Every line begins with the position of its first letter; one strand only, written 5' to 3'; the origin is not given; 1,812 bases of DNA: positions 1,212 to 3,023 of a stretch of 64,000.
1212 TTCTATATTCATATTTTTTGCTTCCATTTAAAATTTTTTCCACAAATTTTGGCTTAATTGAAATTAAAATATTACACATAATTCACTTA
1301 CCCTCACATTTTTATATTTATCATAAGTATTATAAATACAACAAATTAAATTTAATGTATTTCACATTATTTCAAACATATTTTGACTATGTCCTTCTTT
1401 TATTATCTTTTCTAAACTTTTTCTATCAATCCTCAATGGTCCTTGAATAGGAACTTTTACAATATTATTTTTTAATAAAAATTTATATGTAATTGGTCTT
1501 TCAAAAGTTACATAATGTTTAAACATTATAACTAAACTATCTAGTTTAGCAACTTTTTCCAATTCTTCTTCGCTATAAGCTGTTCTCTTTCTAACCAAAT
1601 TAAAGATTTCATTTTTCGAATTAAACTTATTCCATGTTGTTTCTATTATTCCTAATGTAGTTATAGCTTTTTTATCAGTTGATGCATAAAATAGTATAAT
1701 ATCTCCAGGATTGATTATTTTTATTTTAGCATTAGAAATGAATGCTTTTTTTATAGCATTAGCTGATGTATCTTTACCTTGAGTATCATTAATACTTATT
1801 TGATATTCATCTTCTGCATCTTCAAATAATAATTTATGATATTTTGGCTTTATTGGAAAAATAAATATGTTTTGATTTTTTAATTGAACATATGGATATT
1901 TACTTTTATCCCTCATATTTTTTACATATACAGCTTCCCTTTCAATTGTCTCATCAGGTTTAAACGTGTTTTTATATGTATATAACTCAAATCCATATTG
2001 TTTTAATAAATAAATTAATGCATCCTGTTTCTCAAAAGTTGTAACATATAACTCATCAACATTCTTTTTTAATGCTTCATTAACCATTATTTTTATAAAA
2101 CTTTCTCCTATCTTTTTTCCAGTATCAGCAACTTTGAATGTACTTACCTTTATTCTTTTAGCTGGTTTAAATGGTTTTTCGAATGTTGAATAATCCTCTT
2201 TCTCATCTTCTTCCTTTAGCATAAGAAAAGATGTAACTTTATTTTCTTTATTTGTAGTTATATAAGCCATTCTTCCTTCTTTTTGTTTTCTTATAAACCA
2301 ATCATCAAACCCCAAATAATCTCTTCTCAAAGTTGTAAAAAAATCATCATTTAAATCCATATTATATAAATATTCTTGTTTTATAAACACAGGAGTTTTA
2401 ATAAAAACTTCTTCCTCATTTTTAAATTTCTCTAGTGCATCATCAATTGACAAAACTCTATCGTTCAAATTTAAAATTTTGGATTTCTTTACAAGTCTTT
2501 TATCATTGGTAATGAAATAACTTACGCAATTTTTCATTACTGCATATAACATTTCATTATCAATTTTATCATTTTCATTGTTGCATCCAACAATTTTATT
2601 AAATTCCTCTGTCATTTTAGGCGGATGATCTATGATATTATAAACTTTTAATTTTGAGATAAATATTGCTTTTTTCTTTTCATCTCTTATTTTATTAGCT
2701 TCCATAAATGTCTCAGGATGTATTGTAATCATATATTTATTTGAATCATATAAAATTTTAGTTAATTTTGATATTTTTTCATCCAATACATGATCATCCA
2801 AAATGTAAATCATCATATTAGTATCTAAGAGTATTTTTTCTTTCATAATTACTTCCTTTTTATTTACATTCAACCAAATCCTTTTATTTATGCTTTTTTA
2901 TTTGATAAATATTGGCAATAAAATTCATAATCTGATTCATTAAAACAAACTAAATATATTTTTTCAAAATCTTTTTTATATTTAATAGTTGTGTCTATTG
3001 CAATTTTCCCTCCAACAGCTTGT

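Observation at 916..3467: Macro / PIN-GNAT-ASCH / ASCH operon: candidate writer-reader-eraser defence or RNA-modification system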

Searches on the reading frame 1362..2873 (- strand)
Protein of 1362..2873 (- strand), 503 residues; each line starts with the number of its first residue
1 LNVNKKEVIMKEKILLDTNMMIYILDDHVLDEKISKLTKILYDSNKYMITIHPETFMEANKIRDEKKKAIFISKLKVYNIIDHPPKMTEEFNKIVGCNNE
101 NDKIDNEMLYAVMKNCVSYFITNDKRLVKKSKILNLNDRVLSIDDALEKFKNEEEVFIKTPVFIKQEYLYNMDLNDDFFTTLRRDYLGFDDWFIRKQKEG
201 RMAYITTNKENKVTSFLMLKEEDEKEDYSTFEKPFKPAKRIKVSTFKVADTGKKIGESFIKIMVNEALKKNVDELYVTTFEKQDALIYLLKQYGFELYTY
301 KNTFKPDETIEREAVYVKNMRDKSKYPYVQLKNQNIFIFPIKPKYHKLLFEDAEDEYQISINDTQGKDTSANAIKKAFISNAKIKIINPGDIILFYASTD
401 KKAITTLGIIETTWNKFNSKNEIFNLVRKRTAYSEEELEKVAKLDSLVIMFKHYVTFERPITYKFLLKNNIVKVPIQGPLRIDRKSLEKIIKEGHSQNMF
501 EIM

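Call 3: search_protein_families(library=pfam, proteins=[window:1362-2873:-], max_evalue=0.01)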
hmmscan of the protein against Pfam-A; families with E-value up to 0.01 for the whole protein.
window:1362-2873:- (503 aa): 1 family
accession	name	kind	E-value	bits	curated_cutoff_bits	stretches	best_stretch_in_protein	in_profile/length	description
PF01878.24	EVE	-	0.0024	18.3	23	1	384-459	37-111/145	EVE domain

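Call 4: search_protein_families(library=padloc, proteins=[window:1362-2873:-], max_evalue=0.01)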
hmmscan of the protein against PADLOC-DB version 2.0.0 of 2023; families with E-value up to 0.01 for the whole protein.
window:1362-2873:- (503 aa): 6 families
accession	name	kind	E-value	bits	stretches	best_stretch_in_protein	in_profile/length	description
PDLC04422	PDC-M11A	-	1.2e-138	461.1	1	13-500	2-498/501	-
PDLC04421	PDC-M11A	-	2.2e-99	331.4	1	13-488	2-478/486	-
PDLC04420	PDC-M11A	-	2.4e-75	251.8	1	123-492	3-373/376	-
PDLC04419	PDC-M11A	-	8.1e-75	250.4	1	163-498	11-352/357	-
PDLC04417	PDC-M11A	-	3.7e-69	232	1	13-498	2-496/501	-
PDLC04418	PDC-M11A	-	8.4e-25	85.5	1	148-407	79-337/444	-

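Call 8: search_protein_families(library=ncbifam, proteins=[window:1362-2873:-], max_evalue=0.01)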
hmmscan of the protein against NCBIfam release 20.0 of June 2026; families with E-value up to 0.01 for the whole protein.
window:1362-2873:- (503 aa): 0 families

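Call 9: find_homologous_proteins(query=window:1362-2873:-)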
Query window:1362-2873:- (503 aa): 191 proteins with E <= 0.001 among 8000 candidates; the best 120 are listed.
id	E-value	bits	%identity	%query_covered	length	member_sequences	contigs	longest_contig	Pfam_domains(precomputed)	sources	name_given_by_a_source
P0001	0.0e+0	1052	98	98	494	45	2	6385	-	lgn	-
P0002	1.0e-246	837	76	98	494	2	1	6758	-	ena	-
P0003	1.2e-246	837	77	98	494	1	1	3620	PF01878.25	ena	-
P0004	2.7e-246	836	77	98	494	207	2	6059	-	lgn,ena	-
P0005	1.4e-245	834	77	98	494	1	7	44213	PF01878.25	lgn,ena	-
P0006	5.4e-245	832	77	98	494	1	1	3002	PF01878.25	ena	-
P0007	8.5e-244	828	76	98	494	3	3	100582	PF01878.25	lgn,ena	-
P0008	2.1e-243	826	76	98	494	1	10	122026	PF01878.25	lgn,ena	-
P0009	4.9e-243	825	76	98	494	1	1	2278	PF01878.25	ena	-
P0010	6.4e-243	825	76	98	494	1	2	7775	PF01878.25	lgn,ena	-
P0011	6.7e-243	825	75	98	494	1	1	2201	PF01878.25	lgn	-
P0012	6.7e-243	825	76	98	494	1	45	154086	PF01878.25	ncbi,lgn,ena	-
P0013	1.3e-242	824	75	98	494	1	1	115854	PF01878.25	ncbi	-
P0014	1.4e-242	824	76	98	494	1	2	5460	PF01878.25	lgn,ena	-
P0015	1.4e-242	824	76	98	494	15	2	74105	PF01878.25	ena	-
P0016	1.5e-242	824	76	98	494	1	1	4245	PF01878.25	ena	-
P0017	2.5e-242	823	76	98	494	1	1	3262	PF01878.25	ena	-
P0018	3.0e-242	823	76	98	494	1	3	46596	PF01878.25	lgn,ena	-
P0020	3.5e-242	822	76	98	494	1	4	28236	PF01878.25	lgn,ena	-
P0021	3.7e-242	822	75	98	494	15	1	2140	PF01878.25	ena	-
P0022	5.9e-242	822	76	98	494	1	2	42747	PF01878.25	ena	-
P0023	1.5e-241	820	76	98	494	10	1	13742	PF01878.25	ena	-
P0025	3.2e-241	819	75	98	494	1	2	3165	PF01878.25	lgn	-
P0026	4.4e-241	819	75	98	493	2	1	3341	PF01878.25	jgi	jgi:rRNA-processing protein FCF1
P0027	4.9e-241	819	76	98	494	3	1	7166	PF01878.25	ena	-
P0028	5.9e-241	818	76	98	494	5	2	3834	PF01878.25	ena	-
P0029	7.3e-241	818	75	98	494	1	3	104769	PF01878.25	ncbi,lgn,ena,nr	ncbi:MAG: EVE domain-containing protein [Clostridia bacterium]|nr:EVE domain-containing protein [Clo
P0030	8.3e-241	818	75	98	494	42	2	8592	PF01878.25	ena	-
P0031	2.8e-240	816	75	98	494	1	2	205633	PF01878.25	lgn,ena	-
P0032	2.0e-239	813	74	98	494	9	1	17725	PF01878.25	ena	-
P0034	7.1e-238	808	75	95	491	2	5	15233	PF01878.25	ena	-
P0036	9.5e-237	804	73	98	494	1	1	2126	PF01878.25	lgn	-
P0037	4.4e-236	802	74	98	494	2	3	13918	PF01878.25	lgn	-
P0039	2.9e-235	800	73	98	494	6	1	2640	PF01878.25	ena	-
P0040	4.0e-234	796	73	98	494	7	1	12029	PF01878.25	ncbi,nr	ncbi:MAG: EVE domain-containing protein [Clostridia bacterium]|nr:EVE domain-containing protein [Clo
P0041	5.1e-230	782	71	98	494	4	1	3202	PF01878.25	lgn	-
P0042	6.2e-229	779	71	98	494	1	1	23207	PF01878.25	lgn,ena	-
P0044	7.1e-228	775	71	98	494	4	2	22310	PF01878.25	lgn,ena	-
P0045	1.4e-227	774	72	98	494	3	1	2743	PF01878.25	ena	-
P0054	1.2e-222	758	70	98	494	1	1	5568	PF01878.25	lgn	-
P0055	3.3e-222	757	70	98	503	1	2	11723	PF01878.25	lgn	-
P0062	2.5e-217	740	68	98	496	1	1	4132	PF01878.25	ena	-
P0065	5.3e-209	713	67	98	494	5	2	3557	PF01878.25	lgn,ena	-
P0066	4.7e-208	710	75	85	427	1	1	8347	PF01878.25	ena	-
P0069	2.3e-200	685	62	99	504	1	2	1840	PF01878.25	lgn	-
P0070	2.3e-193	661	76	79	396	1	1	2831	PF01878.25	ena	-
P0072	6.6e-179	614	75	74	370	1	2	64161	PF01878.25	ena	-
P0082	1.1e-154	534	54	96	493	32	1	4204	PF01878.25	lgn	-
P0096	7.2e-150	518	53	95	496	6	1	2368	PF01878.25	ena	-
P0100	2.9e-148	513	71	66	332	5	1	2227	PF01878.25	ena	-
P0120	1.0e-145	504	51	96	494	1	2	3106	PF01878.25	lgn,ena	-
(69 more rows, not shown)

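Call 11: search_solved_structures(query=window:1362-2846:-, max_evalue=10)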
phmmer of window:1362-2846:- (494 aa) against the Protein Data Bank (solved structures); distinct sequences matched with E-value up to 10: 6.
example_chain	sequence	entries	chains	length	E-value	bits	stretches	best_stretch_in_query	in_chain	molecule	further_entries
6bwc_A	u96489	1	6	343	0.028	16.5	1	26-100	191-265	Polysaccharide biosynthesis protein CapD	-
4ytg_A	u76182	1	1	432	1.2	11.2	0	442-479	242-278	Peptidylarginine deiminase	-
4yt9_A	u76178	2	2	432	1.2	11.2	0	442-479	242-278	Peptidylarginine deiminase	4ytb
5ak8_A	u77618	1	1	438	1.2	11.1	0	442-479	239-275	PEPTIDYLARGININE DEIMINASE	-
5ak7_A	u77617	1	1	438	1.2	11.1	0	442-479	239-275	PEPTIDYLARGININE DEIMINASE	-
6i0x_A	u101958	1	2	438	1.2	11.1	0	442-479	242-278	Peptidylarginine deiminase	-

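Call 13: search_solved_structures(query=A1, max_evalue=10)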
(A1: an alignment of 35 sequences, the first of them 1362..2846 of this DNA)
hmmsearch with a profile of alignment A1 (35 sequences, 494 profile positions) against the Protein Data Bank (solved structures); distinct sequences matched with E-value up to 10: 3.
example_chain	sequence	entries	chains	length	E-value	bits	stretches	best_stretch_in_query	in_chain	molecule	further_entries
6yzz_A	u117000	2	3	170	0.096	14.7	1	222-288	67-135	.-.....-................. 50 | Acyl-CoA N-acyltransferases (NAT) superfamily protein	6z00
2ar1_A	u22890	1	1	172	0.33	12.9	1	347-417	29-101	hypothetical protein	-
6wax_A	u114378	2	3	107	0.55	12.2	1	179-234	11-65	Ras GTPase-activating protein 1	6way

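Call 14: find_related_loci(query=A1, collection=genome_contigs, flank=10000)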
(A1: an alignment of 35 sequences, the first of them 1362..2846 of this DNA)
Query A1 (494 aa) in genome_contigs; peptide patterns used: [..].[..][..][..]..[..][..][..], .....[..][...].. (x = any residue, [..] = any of these).
599 stretches matched a pattern (row limit reached: there are more); 73 encode a relative of the query (tblastn E <= 1e-3); 72 distinct loci.
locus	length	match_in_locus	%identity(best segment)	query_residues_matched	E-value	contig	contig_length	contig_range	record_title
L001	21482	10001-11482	77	1-494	0e+0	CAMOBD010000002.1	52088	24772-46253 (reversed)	MAG: uncultured Clostridium sp. isolate ERR6889851_bin.29_MetaWRAP_v1.1_MAG genome assembly, contig: NODE_556_length_520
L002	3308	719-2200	77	1-494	0e+0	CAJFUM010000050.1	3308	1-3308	uncultured Clostridia bacterium isolate Coassembly_mag_5 genome assembly, contig: MAGpy_11413_min2k_bin_5_fak87_1122699,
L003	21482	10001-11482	76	1-494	0e+0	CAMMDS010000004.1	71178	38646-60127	MAG: uncultured Clostridium sp. isolate ERR4835933_bin.1_MetaWRAP_v1.1_MAG genome assembly, contig: NODE_218_length_7117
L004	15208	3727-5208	76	1-494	0e+0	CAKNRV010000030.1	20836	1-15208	MAG TPA_asm: uncultured Clostridium sp. isolate ERR3414573_bin.26_metaWRAP_v1.1_MAG genome assembly, contig: NODE_3522_l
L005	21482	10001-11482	76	1-494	0e+0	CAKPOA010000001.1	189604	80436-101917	MAG: uncultured Clostridia bacterium isolate REFINED_METABAT215_TOP10_CONTIGS_1500_ASSEMBLY_K77_MERGED__Hadza_MoBio_hadz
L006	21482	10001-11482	76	1-494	0e+0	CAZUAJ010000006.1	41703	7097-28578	MAG TPA_asm: uncultured Clostridium sp. isolate SRP313737_co1_203 genome assembly, contig: NODE_1513_length_41703_cov_32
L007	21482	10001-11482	76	1-494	0e+0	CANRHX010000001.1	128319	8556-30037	MAG: uncultured Clostridia bacterium isolate Lapin-022__bin99 genome assembly, contig: Lapin-022__NODE_109_length_128319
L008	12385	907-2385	75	1-493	0e+0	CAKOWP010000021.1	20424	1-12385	MAG: uncultured Clostridia bacterium isolate REFINED_METABAT215_TOP10_CONTIGS_1500_ASSEMBLY_K77_MERGED__Hadza_MoBio_hadz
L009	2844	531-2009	70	1-493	0e+0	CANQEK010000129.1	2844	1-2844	MAG: uncultured Clostridia bacterium isolate Lapin-005__bin6 genome assembly, contig: Lapin-005__NODE_55389_length_2844_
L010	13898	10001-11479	70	1-493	0e+0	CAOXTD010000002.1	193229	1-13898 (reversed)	MAG TPA_asm: uncultured Clostridia bacterium isolate MGBC109261 genome assembly, contig: MGBC109261.2, whole genome shot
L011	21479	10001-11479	70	1-493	0e+0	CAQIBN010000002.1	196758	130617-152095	MAG TPA_asm: uncultured Clostridia bacterium isolate MGBC124165 genome assembly, contig: MGBC124165.2, whole genome shot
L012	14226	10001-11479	69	1-493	0e+0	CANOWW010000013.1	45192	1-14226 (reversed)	MAG TPA_asm: uncultured Clostridium sp. isolate SRR15604581_bin.10_metawrap_v1.3_MAG genome assembly, contig: NODE.909_l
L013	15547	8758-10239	64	1-494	0e+0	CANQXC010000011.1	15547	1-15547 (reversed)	MAG: uncultured Clostridia bacterium isolate Lapin-024__bin101 genome assembly, contig: Lapin-024__NODE_4851_length_1554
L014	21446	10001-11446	53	1-482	2e-167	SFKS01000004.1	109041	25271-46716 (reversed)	MAG: Clostridiales bacterium isolate W1P7.012 Contig129, whole genome shotgun sequence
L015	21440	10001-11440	53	3-482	5e-167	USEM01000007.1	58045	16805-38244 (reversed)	uncultured Clostridium sp. isolate UMGS1640 genome assembly, contig: NODE_277_length_58045_cov_45.332092, whole genome s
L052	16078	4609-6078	32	5-484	8e-66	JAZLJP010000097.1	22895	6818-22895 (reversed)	MAG: Kiritimatiellia bacterium isolate T1900044962_TA20190024.MAGScoT_cleanbin_000032 SGB_3965_k141_1802864, whole genom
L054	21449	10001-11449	30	4-484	1e-64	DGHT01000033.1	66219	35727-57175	MAG TPA_asm: Verrucomicrobia bacterium UBA3841 UBA3841_contig_9883, whole genome shotgun sequence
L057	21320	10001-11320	32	4-432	1e-55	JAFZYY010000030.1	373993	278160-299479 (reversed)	MAG: Alphaproteobacteria bacterium isolate RGIG8225 Water_buffalos_Rumen-5__c2110845, whole genome shotgun sequence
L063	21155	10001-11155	25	89-473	8e-45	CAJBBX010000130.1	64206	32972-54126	MAG: uncultured Chthonomonas sp. isolate Loc090907-8-6m_bin-692 genome assembly, contig: bin-692:130/188, whole genome s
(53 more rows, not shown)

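Call 18: predict_structure(alignment_id=A1)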
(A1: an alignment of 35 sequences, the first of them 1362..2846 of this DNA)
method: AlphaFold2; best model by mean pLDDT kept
length: 494 residues; sequences in the alignment: 35
mean_pLDDT: 84.2   pTM: 0.68
mean pLDDT of the five models: 84.2, 80.7, 80.4, 79.5, 77.1
residues with pLDDT >= 90: 173; 70-90: 271; 50-70: 38; < 50: 12
segments of 3 or more residues with pLDDT < 50: 13-20, 144-147
pLDDT, mean of each block of 10 residues (from residue 1): 78 47 71 77 82 80 77 80 84 84 85 87 87 87 56 82 87 91 87 87 90 92 93 90 75 92 94 90 95 92 96 91 92 82 68 61 80 79 90 89 86 80 80 87 90 96 90 94 92 84
secondary structure, 60 per line:
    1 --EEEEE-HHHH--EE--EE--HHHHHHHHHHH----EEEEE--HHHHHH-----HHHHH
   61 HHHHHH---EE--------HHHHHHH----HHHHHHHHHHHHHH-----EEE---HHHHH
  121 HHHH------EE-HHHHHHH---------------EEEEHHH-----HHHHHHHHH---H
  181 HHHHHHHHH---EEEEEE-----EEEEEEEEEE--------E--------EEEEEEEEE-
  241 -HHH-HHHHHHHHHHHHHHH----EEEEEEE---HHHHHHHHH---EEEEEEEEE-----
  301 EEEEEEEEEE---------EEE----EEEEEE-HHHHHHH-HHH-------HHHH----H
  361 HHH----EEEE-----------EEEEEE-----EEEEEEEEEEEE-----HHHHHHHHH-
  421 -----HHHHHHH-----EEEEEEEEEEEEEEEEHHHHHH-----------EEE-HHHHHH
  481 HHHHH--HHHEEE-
elements in order: E3-7 H9-12 H23-33 E38-42 H45-50 H56-66 H80-86 H91-104 E110-112 H116-124 H134-140 E156-159 H168-176 H180-189 E193-198 E204-213 E231-239 H246-260 E265-271 H275-283 E287-295 E301-310 E320-322 E327-332 H334-340 H352-355 H360-363 E368-371 E383-388 E394-405 H411-419 H426-432 E438-453 H454-459 E471-473 H475-485 E491-493

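Call 22: fold_search(model_id=the predicted structure, library=pdb)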
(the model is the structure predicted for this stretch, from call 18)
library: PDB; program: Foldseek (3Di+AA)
matches with E <= 10: 1203; with E <= 0.001: 240
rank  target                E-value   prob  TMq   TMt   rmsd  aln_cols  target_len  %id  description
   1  5gus_B                8.3e-07  1.00  0.24  0.72   3.8       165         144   12  Crystal structure of ASCH domain from Zymomonas mobilis (released 2017-08-30)
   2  5y6b_B                9.4e-07  1.00  0.25  0.78   3.1       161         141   10  Crystal structure of ZmASCH Y47F mutant protein from Zymomonas mobilis (released 2018-07-18)
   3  5y6b_D                1.1e-06  1.00  0.25  0.79   3.1       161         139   10  Crystal structure of ZmASCH Y47F mutant protein from Zymomonas mobilis (released 2018-07-18)
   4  5y6c_A                1.3e-06  1.00  0.25  0.77   3.6       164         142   11  Crystal structure of ZmASCH S128A mutant protein from Zymomonas mobilis (released 2018-07-18)
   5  5guq_C                1.7e-06  1.00  0.24  0.73   3.1       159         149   11  Crystal structure of ASCH from Zymomonas mobilis (released 2017-08-30)
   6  5guq_A                2.1e-06  1.00  0.25  0.77   3.2       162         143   11  Crystal structure of ASCH from Zymomonas mobilis (released 2017-08-30)
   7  5y6b_A                2.5e-06  1.00  0.25  0.76   3.2       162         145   10  Crystal structure of ZmASCH Y47F mutant protein from Zymomonas mobilis (released 2018-07-18)
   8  5gus_A                2.5e-06  1.00  0.23  0.71   4.8       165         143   13  Crystal structure of ASCH domain from Zymomonas mobilis (released 2017-08-30)
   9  6c95_B                3.2e-06  1.00  0.25  0.67   4.1       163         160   11  The Human NatA (Naa10/Naa15) amino-terminal acetyltransferase complex bound to HYPK (released 2018-06-06)
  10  9fpz_2                4.5e-06  1.00  0.24  0.61   4.1       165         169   13  Human NatA-MAP2 80S ribosome complex (released 2024-07-03)
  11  4x5k_A                6.4e-06  1.00  0.23  0.63   5.5       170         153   14  Human NAA50 complex with coenzyme A and an acetylated peptide (released 2015-12-16)
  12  1y9k_A                1.1e-05  1.00  0.23  0.65   5.3       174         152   12  IAA acetyltransferase from Bacillus cereus ATCC 14579 (released 2005-02-01)
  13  5icw_C                1.1e-05  1.00  0.23  0.54   7.9       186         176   11  Crystal structure of human NatF (hNaa60) homodimer bound to Coenzyme A (released 2016-06-22)
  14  4ua3_A                1.2e-05  1.00  0.25  0.60   6.2       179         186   10  Crystal structure of selenomethionine labeled SpNatD (released 2015-01-28)
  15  1tiq_B                1.3e-05  1.00  0.25  0.65   4.2       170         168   14  Crystal Structure of an Acetyltransferase (PaiA) in complex with CoA and DTT from Bacillus subtilis, Northeast Structu (released 2004-07-13)
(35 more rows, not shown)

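Call 24: find_encoding_contigs(protein=P0001, flank=10000, max_places=6)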
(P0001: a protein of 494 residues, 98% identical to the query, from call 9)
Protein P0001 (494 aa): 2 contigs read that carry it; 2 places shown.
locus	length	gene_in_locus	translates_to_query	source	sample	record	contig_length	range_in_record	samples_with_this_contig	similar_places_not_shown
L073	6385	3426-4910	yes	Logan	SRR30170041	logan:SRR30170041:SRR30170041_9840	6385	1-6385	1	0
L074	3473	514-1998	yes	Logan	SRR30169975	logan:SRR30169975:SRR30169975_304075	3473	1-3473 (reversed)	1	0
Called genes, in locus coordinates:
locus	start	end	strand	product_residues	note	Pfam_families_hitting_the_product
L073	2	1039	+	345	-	?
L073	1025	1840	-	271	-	-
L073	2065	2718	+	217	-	PF05154:TM2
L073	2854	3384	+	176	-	PF01661:Macro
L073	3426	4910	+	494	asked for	-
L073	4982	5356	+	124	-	-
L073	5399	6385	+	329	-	?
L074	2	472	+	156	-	?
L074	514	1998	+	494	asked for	-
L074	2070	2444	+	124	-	-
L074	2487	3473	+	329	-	?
